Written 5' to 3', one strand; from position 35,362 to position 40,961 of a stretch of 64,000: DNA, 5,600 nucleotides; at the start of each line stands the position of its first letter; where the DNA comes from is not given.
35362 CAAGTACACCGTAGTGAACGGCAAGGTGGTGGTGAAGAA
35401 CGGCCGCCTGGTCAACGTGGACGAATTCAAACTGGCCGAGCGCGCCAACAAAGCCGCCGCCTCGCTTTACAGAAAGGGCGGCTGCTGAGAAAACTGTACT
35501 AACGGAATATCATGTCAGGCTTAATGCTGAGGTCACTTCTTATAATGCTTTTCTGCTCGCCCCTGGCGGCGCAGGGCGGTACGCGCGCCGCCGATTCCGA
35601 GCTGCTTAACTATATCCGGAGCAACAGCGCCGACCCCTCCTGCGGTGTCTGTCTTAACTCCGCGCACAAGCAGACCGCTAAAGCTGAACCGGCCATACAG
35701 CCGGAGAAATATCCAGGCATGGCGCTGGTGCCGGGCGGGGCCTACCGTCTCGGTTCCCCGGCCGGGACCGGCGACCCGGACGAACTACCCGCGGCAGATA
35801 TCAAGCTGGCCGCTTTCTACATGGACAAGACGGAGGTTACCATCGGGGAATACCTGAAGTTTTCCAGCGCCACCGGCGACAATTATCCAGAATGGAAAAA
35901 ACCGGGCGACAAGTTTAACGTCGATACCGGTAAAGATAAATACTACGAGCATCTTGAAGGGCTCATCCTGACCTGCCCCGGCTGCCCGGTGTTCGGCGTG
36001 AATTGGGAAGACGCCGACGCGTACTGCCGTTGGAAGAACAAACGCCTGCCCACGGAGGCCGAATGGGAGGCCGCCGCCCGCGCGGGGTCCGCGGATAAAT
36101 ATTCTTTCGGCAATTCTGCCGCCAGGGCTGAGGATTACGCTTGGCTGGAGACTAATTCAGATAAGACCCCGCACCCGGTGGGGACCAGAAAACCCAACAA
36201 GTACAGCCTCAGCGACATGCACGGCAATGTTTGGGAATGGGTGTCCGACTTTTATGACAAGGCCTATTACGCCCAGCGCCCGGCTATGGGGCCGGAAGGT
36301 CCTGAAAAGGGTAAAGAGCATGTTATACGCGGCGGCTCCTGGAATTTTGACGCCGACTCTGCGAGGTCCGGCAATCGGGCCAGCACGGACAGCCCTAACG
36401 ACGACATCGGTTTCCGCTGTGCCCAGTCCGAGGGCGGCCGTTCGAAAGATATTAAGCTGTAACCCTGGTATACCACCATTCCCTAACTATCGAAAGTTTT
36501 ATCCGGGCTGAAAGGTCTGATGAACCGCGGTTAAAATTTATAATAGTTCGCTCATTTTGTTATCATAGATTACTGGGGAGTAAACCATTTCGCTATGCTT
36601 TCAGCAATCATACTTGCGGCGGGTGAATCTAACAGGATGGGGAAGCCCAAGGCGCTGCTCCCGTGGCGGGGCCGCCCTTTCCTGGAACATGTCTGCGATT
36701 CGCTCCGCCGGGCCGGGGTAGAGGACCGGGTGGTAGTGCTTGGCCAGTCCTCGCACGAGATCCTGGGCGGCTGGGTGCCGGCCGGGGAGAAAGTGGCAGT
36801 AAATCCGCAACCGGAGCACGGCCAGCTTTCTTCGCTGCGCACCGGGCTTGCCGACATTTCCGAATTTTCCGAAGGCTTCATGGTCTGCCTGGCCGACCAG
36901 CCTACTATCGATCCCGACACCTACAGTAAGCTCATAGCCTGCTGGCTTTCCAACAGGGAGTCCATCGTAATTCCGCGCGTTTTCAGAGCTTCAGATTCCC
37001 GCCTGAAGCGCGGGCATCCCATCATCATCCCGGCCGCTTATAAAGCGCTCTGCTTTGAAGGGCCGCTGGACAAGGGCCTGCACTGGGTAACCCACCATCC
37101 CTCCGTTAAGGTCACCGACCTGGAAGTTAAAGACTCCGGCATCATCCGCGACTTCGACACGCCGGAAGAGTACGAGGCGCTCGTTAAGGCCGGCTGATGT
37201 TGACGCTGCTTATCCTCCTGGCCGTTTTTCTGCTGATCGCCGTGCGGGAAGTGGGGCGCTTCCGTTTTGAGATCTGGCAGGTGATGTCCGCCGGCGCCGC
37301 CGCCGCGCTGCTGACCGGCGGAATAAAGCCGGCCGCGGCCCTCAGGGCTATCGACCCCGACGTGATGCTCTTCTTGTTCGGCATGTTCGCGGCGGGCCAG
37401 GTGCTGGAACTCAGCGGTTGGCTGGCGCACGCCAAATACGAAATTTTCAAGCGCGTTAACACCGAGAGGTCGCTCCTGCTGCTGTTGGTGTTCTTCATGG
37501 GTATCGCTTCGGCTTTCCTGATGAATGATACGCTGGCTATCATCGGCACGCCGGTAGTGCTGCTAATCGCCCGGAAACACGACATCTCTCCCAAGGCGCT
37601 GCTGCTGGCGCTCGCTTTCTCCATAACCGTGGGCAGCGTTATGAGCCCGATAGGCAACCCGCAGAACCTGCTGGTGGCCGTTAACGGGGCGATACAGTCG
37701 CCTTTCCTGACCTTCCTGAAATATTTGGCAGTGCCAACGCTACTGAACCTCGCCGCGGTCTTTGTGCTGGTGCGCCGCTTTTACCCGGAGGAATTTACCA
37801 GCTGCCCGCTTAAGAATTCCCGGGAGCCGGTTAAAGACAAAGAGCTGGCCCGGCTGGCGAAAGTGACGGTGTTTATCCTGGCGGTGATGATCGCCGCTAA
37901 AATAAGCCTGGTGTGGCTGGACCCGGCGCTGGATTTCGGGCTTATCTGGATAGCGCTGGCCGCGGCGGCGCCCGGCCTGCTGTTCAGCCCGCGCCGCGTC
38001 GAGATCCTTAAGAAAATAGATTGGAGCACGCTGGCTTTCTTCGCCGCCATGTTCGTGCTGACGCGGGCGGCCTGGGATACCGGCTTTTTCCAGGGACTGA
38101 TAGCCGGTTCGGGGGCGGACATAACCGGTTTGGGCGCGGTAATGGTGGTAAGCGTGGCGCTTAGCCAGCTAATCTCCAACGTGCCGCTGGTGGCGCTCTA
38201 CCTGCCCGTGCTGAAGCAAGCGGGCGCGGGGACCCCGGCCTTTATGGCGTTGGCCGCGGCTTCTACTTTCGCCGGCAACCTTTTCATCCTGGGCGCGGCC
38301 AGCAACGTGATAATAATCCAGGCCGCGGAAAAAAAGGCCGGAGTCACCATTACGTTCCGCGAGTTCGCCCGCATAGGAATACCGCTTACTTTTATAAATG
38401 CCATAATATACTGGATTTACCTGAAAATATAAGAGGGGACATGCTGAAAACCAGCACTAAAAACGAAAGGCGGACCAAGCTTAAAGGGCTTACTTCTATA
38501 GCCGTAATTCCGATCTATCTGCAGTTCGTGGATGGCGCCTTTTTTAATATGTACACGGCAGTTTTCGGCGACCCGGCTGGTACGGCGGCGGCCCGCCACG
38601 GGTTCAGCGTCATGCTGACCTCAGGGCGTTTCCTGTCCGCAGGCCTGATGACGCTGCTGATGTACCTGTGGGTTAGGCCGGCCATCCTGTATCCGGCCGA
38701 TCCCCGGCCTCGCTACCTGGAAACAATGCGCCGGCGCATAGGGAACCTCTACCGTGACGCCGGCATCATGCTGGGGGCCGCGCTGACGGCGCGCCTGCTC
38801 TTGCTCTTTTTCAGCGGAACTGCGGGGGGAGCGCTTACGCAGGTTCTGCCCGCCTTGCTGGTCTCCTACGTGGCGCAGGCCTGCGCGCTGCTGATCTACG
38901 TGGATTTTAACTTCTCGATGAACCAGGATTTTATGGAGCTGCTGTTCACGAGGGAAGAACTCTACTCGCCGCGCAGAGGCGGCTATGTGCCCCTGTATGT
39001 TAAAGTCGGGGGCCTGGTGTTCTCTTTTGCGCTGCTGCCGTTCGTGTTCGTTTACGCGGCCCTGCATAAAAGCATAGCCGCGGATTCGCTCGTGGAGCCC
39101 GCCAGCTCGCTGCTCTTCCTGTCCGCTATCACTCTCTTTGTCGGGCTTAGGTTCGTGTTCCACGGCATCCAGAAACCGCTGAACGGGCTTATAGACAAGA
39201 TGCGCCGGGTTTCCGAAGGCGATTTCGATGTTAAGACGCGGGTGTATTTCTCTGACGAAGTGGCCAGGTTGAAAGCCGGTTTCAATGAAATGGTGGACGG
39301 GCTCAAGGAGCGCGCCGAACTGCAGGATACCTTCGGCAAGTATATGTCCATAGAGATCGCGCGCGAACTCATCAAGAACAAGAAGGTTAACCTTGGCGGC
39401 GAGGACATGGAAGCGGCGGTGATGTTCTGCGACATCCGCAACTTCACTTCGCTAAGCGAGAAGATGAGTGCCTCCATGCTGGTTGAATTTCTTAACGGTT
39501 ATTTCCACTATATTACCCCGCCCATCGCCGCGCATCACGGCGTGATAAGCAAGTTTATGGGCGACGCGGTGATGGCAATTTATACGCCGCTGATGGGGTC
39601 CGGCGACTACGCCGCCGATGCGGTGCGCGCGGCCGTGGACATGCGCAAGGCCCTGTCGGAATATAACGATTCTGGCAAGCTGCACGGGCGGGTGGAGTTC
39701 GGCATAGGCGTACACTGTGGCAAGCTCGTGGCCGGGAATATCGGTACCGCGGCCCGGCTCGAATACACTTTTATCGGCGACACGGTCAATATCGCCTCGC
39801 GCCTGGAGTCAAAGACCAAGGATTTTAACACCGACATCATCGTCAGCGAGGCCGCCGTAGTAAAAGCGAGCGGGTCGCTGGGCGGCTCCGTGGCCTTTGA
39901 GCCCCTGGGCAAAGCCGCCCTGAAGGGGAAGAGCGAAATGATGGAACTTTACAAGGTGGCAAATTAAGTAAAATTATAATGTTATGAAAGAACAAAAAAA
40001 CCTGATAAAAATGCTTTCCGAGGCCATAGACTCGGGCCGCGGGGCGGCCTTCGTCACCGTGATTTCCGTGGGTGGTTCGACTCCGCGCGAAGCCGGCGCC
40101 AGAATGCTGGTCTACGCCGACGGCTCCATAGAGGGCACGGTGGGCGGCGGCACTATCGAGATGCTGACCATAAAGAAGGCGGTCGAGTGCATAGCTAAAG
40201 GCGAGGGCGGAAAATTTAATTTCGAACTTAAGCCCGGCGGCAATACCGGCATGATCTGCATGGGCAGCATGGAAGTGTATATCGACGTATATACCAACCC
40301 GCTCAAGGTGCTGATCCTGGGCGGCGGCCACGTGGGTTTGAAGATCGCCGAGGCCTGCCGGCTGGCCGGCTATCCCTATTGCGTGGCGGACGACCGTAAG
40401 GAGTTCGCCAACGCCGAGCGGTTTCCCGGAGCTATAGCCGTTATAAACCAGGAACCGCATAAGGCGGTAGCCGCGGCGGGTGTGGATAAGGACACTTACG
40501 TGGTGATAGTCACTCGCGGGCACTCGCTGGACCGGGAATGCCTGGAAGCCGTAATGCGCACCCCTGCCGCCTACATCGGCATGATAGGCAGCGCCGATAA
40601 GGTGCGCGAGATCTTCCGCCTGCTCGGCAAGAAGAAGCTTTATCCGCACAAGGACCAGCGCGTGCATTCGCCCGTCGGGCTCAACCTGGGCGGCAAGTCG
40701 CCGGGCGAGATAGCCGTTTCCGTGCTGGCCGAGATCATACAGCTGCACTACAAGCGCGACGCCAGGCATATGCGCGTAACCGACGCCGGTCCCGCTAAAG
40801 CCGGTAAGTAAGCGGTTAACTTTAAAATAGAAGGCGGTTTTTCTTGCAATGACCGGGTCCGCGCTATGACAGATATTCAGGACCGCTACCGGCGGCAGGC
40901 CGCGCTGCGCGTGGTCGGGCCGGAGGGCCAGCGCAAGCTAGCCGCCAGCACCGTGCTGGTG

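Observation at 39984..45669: XdhC, ThiF/MoeB-type E1, XdhA, XdhB and MoaD: an E1 / ubiquitin-like sulfur-carrier pair bracketing a xanthine dehydrogenase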

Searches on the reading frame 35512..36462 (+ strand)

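Call 9: search_protein_families(library=pfam, proteins=[window:35512-36462:+], max_evalue=0.00001)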
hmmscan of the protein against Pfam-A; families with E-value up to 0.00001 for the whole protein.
window:35512-36462:+ (316 aa): 1 family
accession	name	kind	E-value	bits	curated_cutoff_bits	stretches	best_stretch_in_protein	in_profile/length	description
PF03781.23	FGE-sulfatase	-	3.8e-57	194.3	23.3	1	67-304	2-254/255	Sulfatase-modifying factor enzyme 1-like domain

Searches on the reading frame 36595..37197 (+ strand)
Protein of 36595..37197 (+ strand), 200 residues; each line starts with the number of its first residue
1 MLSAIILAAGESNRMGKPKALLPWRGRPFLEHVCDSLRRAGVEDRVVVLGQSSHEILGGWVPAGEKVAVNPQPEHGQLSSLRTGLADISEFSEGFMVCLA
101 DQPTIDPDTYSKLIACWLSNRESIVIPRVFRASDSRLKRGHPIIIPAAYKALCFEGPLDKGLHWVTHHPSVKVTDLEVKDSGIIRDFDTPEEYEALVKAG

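Call 3: search_protein_families(library=pfam, proteins=[window:36595-37197:+])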
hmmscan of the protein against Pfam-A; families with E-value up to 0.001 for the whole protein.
window:36595-37197:+ (200 aa): 2 families
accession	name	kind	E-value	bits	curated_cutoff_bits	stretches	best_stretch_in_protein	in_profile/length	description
PF12804.13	NTP_transf_3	-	8.2e-32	111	27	1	4-154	1-142/160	MobA-like NTP transferase domain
PF01128.25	IspD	-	0.0008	19.7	27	1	3-55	2-56/221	2-C-methyl-D-erythritol 4-phosphate cytidylyltransferase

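Call 4: search_protein_families(library=ncbifam, proteins=[window:36595-37197:+])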
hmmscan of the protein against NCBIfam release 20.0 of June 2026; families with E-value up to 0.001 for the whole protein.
window:36595-37197:+ (200 aa): 28 families (the best 25 are shown)
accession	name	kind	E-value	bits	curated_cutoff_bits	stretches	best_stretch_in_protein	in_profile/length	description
TIGR03310.1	matur_MocA_YgfJ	equivalog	8.6e-43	146.5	186.45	1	3-196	1-188/188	molybdenum cofactor cytidylyltransferase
NF045665.1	NTPtran_DVU1551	equivalog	9.9e-39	133.4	315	1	3-198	2-191/359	DVU_1551 family NTP transferase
NF045782.1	NicBOxredNboR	equivalog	2.7e-25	89.2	260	1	3-194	10-203/206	nicotine blue oxidoreductase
TIGR03202.1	pucB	equivalog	7.1e-12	45.4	235.05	1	4-193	3-192/192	xanthine dehydrogenase accessory protein PucB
NF001457.0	PRK00317.1-3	equivalog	1.8e-11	43.9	164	1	1-128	1-124/200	molybdenum cofactor guanylyltransferase MobA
NF010933.0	PRK14353.1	equivalog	2.3e-11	43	505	1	3-134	7-139/453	bifunctional UDP-N-acetylglucosamine diphosphorylase/glucosamine-1-phosphate N-acetyltransferase GlmU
NF002741.0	PRK02726.1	equivalog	3.6e-11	43.1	179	1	2-109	8-110/200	molybdenum cofactor guanylyltransferase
NF011056.0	PRK14489.1-1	equivalog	3.6e-11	42.8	379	1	3-131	7-125/363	bifunctional molybdenum cofactor guanylyltransferase MobA/molybdopterin-guanine dinucleotide biosynthesis adaptor protein MobB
TIGR02665.1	molyb_mobA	equivalog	3.8e-10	40.1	151.85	1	3-132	2-123/186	molybdenum cofactor guanylyltransferase MobA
NF053639.1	Mfer334_fam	equivalog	1.4e-09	38.2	260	1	3-121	1-130/209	pseudomurein biosynthesis protein PmurB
NF010932.0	PRK14352.1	equivalog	1.9e-09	36.8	611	1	3-124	8-133/488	bifunctional UDP-N-acetylglucosamine diphosphorylase/glucosamine-1-phosphate N-acetyltransferase GlmU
NF010934.1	PRK14354.1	equivalog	4.1e-09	35.5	450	1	4-123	2-121/447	bifunctional UDP-N-acetylglucosamine diphosphorylase/glucosamine-1-phosphate N-acetyltransferase GlmU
NF010935.0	PRK14355.1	equivalog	6.4e-09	34.9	718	1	2-124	4-128/459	bifunctional UDP-N-acetylglucosamine diphosphorylase/glucosamine-1-phosphate N-acetyltransferase GlmU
TIGR01173.1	glmU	equivalog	1.1e-08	34.4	366.85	1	3-116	2-116/452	bifunctional UDP-N-acetylglucosamine diphosphorylase/glucosamine-1-phosphate N-acetyltransferase GlmU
TIGR00453.1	ispD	equivalog_domain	6.8e-08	32.2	181.3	1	3-115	1-115/219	2-C-methyl-D-erythritol 4-phosphate cytidylyltransferase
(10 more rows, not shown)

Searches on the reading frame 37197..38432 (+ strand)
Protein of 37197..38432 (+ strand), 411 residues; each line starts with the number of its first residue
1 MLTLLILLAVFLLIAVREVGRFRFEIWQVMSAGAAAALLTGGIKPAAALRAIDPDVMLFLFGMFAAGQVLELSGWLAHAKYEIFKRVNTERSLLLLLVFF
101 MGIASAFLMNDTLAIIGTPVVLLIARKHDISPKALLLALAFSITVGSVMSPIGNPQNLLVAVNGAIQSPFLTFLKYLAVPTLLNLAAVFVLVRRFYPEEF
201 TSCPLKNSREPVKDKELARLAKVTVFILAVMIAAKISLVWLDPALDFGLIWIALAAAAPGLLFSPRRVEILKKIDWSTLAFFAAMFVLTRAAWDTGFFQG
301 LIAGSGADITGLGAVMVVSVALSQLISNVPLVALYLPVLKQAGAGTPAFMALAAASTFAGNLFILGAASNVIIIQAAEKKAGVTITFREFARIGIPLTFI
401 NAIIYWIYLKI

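Call 3: search_protein_families(library=pfam, proteins=[window:37197-38432:+])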
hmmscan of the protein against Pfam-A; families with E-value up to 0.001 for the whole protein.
window:37197-38432:+ (411 aa): 2 families
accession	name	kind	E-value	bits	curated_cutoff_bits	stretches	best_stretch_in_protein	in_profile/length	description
PF03600.22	CitMHS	-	7.9e-48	163.7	31.9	1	24-354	9-335/336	Citrate transporter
PF00939.25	Na_sulph_symp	-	0.00014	21.5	27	0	64-165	332-437/472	Sodium:sulfate symporter transmembrane region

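Call 4: search_protein_families(library=ncbifam, proteins=[window:37197-38432:+])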
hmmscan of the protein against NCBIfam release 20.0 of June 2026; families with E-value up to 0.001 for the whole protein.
window:37197-38432:+ (411 aa): 1 family
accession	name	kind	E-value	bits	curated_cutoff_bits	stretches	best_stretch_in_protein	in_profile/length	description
TIGR00785.1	dass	subfamily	7.2e-12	44.7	198.6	1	8-344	14-376/444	DASS family sodium-coupled anion symporter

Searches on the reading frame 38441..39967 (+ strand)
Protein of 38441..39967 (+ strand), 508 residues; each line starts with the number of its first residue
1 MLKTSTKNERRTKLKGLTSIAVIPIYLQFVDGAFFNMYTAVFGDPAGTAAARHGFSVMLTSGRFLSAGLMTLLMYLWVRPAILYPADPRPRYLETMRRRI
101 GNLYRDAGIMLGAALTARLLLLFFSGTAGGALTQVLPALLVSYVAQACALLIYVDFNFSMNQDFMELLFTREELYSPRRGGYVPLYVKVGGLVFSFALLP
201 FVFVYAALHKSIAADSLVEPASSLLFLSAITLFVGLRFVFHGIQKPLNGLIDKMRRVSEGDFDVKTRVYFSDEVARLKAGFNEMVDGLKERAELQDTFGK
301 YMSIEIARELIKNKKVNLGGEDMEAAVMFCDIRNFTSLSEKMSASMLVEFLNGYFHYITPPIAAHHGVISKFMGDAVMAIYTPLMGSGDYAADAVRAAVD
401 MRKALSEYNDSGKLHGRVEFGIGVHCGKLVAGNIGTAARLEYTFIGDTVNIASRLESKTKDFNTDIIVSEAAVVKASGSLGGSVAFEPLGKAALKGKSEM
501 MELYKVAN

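Call 9: search_protein_families(library=pfam, proteins=[window:38441-39967:+], max_evalue=0.00001)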
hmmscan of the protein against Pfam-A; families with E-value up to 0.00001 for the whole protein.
window:38441-39967:+ (508 aa): 2 families
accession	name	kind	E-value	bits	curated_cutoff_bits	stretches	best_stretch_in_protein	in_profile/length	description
PF00211.25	Guanylate_cyc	-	2.4e-22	79.9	21.9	1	324-501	8-177/183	Adenylate and Guanylate cyclase catalytic domain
PF00672.30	HAMP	-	1.1e-09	38.9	25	1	242-289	5-52/53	HAMP domain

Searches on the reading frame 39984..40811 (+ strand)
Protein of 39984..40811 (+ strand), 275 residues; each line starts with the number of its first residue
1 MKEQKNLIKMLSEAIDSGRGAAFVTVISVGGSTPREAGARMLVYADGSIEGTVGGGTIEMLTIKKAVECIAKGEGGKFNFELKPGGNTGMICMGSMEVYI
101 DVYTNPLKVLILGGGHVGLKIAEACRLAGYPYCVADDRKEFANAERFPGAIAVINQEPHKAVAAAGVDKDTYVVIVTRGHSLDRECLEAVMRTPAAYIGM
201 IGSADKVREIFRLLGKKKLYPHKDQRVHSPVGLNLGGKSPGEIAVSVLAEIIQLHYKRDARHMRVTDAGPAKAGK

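Call 3: search_protein_families(library=pfam, proteins=[window:39984-40811:+])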
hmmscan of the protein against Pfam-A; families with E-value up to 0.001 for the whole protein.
window:39984-40811:+ (275 aa): 2 families
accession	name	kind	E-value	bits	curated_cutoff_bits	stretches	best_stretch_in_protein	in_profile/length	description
PF13478.12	XdhC_C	-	5.7e-37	127.5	29.7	1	109-251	1-125/125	XdhC Rossmann domain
PF02625.21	XdhC_CoxI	-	9.2e-20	70.8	24.3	1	15-75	2-62/68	XdhC and CoxI family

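Call 4: search_protein_families(library=ncbifam, proteins=[window:39984-40811:+])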
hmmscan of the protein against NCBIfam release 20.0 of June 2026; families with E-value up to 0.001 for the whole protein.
window:39984-40811:+ (275 aa): 2 families
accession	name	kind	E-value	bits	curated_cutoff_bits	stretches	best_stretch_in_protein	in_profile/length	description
NF045664.1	XdhC_rel_AOR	equivalog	6.6e-73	245.9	350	2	103-254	191-343/346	XdhC family aldehyde oxidoreductase maturation factor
TIGR02964.1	xanthine_xdhC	equivalog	2.7e-36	125.4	161.6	1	23-252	2-246/246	xanthine dehydrogenase accessory protein XdhC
